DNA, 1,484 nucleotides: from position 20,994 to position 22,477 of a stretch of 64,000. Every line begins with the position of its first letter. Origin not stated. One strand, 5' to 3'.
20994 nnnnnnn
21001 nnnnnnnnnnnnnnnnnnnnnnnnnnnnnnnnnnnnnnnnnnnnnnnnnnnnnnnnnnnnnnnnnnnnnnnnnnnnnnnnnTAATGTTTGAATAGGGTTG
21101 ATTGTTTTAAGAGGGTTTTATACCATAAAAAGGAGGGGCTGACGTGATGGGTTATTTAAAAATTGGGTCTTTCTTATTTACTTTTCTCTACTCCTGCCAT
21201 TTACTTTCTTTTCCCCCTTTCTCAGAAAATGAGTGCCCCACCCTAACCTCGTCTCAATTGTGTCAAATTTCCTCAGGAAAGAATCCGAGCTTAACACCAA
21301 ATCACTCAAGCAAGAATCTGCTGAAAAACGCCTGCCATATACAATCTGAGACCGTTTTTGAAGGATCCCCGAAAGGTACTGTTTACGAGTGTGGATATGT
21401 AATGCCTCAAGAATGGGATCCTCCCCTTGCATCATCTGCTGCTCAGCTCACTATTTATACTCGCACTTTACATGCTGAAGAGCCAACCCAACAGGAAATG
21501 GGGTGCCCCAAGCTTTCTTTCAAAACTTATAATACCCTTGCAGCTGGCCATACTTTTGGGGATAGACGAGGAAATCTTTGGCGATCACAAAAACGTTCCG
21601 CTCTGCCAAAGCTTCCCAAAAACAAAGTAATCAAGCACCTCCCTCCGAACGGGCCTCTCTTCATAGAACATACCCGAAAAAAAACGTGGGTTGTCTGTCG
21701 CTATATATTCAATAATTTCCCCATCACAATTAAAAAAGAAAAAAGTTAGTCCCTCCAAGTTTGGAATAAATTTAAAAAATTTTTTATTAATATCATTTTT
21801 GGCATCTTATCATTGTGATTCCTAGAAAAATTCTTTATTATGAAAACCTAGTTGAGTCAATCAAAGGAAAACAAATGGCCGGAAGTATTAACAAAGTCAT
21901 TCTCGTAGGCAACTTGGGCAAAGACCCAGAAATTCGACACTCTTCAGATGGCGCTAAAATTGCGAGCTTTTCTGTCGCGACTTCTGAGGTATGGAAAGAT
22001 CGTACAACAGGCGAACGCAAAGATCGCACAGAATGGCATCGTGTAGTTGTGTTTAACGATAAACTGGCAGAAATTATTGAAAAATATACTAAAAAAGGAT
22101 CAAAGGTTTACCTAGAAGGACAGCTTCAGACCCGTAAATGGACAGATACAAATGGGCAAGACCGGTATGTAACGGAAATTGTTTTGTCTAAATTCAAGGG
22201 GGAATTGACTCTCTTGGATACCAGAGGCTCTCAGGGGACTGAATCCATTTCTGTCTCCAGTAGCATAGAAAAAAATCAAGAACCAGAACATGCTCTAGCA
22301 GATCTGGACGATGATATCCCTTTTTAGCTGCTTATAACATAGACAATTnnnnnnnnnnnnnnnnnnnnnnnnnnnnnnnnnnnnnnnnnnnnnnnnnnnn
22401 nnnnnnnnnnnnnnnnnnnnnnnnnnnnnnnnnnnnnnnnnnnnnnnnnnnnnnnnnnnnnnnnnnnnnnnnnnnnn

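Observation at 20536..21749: Tandem pair of paralogous secreted Cys-containing proteins between asnB and ssb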

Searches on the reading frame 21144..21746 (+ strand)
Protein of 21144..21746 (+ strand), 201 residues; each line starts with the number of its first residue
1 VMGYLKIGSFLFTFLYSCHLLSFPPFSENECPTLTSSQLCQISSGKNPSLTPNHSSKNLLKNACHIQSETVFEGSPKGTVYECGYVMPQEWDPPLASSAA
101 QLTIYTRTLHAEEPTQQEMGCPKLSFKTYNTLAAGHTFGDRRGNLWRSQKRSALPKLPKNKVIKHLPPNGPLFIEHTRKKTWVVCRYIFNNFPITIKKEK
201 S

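Call 5: search_protein_families(library=pfam, proteins=[window:21144-21746:+], max_evalue=10)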
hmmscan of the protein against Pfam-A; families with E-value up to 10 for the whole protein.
window:21144-21746:+ (201 aa): 0 families

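Call 6: search_protein_families(library=ncbifam, proteins=[window:21144-21746:+], max_evalue=10)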
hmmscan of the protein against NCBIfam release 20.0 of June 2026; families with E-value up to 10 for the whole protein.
window:21144-21746:+ (201 aa): 0 families

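Call 7: find_homologous_proteins(query=window:21144-21746:+, max_evalue=1)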
Query window:21144-21746:+ (201 aa): 3 proteins with E <= 1 among 57 candidates.
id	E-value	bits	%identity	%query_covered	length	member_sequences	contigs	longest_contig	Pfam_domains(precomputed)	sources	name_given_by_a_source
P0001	2.3e-135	467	100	100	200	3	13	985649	-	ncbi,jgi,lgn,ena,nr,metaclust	ncbi:MAG: hypothetical protein A2977_02030 [Alphaproteobacteria bacterium RIFCSPLOWO2_01_FULL_45_8]|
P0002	2.3e-77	277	63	100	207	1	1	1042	-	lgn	-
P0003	7.6e-77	276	63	100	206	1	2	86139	-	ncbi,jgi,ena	jgi:hypothetical protein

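Call 9: find_encoding_contigs(protein=P0003, flank=6000, max_places=4)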
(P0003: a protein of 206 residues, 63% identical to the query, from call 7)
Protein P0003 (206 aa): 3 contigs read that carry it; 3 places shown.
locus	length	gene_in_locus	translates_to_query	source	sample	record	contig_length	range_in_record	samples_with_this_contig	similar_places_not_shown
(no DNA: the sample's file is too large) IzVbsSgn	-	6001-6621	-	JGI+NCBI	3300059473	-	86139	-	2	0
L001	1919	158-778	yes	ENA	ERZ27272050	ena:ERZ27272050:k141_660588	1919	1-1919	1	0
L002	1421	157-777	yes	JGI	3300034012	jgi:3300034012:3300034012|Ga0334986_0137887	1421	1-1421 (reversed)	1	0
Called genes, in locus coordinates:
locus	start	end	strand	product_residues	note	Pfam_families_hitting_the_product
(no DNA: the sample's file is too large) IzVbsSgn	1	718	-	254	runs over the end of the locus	PF13539:Peptidase_M15_4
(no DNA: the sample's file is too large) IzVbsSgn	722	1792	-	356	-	PF03462:PCRF, PF00472:RF-1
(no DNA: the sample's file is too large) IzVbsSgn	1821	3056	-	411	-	PF13393:tRNA-synt_His, PF00587:tRNA-synt_2b, PF03129:HGTP_anticodon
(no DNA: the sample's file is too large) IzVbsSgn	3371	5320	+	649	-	PF13522:GATase_6, PF13537:GATase_7, PF12481:DUF3700 (weak), PF00733:Asn_synthase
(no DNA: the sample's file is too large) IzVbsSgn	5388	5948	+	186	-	-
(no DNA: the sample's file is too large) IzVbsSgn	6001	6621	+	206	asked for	-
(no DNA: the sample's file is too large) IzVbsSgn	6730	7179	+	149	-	PF00436:SSB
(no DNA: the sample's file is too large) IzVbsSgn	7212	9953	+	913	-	PF00521:DNA_topoisoIV, PF03989:DNA_gyraseA_C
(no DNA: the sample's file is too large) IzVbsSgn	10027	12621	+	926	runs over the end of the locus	PF00133:tRNA-synt_1, PF09334:tRNA-synt_1g, PF13603:tRNA-synt_1_2 (faint), PF01406:tRNA-synt_1e (weak), PF08264:Anticodon_1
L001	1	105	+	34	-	?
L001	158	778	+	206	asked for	-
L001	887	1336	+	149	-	PF00436:SSB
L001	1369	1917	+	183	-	?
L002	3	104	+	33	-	?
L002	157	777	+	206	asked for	-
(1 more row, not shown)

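Call 35: find_related_loci(query=A7, collection=genome_contigs, flank=6000)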
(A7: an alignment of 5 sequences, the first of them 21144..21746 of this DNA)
Query A7 (201 aa) in genome_contigs; peptide patterns used: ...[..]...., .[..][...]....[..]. (x = any residue, [..] = any of these).
215 stretches matched a pattern, but none encodes a relative of the query by tblastn (E <= 1e-3).

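Call 52: predict_structure(alignment_id=A8)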
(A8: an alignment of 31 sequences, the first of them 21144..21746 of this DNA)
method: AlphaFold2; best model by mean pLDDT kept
length: 201 residues; sequences in the alignment: 31
mean_pLDDT: 87.4   pTM: 0.77
mean pLDDT of the five models: 87.4, 86.9, 86.3, 85.4, 84.9
residues with pLDDT >= 90: 123; 70-90: 49; 50-70: 29; < 50: 0
segments of 3 or more residues with pLDDT < 50: none
pLDDT, mean of each block of 10 residues (from residue 1): 74 86 72 96 95 95 95 95 94 74 92 70 95 93 93 67 76 96 96 96 79
secondary structure, 60 per line:
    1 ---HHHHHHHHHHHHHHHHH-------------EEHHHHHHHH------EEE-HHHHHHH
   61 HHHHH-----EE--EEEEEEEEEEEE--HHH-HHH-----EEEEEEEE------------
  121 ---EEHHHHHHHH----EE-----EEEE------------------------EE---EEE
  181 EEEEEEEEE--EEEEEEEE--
elements in order: H4-20 H36-43 E50-52 H54-65 E75-86 E101-108 H126-133 E145-148 E178-189 E192-199

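Call 57: list_cluster_members(proteins=[P0001, P0004, P0003, P0030, P0025, P0026, P0007])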
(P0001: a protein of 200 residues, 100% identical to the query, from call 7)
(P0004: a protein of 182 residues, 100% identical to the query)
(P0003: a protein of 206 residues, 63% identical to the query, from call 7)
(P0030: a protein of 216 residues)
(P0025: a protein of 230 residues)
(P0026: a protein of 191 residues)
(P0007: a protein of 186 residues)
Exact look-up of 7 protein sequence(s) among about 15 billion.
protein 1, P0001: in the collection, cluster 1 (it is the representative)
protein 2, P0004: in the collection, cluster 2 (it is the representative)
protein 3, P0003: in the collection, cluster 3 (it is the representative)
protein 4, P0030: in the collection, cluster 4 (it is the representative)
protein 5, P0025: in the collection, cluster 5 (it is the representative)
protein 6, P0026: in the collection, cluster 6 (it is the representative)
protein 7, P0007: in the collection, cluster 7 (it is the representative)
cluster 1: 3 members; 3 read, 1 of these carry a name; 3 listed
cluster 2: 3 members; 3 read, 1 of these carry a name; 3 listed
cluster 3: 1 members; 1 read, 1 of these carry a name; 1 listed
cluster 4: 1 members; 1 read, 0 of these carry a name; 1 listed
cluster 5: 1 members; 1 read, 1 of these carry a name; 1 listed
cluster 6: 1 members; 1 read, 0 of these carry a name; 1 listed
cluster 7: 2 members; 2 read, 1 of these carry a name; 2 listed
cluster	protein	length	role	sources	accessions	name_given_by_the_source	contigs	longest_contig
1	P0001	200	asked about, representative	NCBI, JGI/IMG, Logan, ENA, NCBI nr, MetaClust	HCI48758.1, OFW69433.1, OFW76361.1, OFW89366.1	MAG: hypothetical protein A2977_02030 [Alphaproteobacteria bacterium ... | MAG: hypothetical protein A2065_03985 [Alphaproteobacteria bacterium GWB1_45_5] | status=active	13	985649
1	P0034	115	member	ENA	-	-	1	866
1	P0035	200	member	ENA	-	-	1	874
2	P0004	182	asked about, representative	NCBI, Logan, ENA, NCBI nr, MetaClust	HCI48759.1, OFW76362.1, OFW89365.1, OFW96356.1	MAG: hypothetical protein A2977_02035 [Alphaproteobacteria bacterium ... | MAG: hypothetical protein A3K20_02490 [Alphaproteobacteria bacterium GWA1_45_9] | status=active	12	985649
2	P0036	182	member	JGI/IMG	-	-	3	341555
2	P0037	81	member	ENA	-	-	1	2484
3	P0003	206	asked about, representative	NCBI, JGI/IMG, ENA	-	hypothetical protein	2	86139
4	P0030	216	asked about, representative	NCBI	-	-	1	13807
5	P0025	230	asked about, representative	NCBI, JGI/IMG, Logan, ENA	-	hypothetical protein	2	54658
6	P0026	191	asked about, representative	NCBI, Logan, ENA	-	-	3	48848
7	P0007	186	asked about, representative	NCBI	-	-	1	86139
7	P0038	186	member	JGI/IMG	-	hypothetical protein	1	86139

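Call 79: find_related_loci(query=A7, collection=metagenome_contigs, flank=6000)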
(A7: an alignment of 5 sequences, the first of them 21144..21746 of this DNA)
Query A7 (201 aa) in metagenome_contigs; peptide patterns used: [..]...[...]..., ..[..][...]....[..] (x = any residue, [..] = any of these).
258 stretches matched a pattern; 1 encode a relative of the query (tblastn E <= 1e-3); 1 distinct loci.
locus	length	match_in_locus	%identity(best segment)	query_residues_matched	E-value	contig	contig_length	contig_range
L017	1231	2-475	46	50-199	2e-42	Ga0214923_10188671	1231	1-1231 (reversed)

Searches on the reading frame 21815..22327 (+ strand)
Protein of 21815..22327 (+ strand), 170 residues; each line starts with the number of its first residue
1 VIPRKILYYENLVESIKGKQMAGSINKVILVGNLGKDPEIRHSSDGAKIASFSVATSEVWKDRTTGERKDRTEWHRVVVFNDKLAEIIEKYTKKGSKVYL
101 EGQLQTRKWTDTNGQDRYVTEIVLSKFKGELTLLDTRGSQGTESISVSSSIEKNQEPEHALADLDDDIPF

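Call 18: search_protein_families(library=pfam, proteins=[window:21815-22327:+], max_evalue=0.001)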
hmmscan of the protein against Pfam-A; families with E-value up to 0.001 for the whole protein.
window:21815-22327:+ (170 aa): 1 family
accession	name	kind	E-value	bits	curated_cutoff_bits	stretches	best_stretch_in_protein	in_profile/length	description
PF00436.31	SSB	-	5.1e-37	126.5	26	1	25-127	1-101/104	Single-strand binding protein family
